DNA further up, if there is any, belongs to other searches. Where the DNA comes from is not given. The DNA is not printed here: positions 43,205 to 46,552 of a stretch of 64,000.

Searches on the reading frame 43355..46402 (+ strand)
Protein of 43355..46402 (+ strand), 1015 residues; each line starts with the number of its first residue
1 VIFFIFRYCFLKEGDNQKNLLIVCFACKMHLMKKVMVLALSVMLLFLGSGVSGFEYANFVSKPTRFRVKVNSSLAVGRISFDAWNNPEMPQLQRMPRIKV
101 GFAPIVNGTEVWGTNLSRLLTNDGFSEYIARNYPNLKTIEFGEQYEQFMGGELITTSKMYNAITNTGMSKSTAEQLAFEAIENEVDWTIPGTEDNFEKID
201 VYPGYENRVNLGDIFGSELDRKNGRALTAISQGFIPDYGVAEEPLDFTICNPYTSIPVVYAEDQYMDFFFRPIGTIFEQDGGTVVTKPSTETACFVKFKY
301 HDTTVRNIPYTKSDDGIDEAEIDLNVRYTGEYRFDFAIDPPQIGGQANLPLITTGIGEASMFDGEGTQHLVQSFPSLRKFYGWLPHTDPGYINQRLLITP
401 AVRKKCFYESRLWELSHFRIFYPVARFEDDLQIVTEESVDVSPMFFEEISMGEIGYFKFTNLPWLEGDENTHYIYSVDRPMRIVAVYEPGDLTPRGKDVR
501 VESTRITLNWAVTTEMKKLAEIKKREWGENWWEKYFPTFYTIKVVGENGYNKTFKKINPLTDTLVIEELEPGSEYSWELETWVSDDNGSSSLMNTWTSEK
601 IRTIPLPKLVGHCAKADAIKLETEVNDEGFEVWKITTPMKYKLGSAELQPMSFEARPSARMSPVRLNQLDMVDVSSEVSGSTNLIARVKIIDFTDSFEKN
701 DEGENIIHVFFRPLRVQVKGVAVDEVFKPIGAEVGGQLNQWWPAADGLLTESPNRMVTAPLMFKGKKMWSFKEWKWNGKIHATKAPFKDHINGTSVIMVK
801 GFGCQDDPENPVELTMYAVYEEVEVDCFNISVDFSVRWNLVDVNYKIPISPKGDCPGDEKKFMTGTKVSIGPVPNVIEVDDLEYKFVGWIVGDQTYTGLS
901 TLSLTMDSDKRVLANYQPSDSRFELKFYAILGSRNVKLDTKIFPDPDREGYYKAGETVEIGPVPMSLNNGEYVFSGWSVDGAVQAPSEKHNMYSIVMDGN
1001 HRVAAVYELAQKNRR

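Call 58: search_protein_families(library=pfam, proteins=[window:43355-46402:+], max_evalue=0.00001)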
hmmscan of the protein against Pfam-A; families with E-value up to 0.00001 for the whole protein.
window:43355-46402:+ (1015 aa): 1 family
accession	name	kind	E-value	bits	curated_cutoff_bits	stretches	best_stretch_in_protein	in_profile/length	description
PF18998.6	Flg_new_2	-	2.3e-07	31.2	23.6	0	950-1009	17-71/73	Divergent InlB B-repeat domain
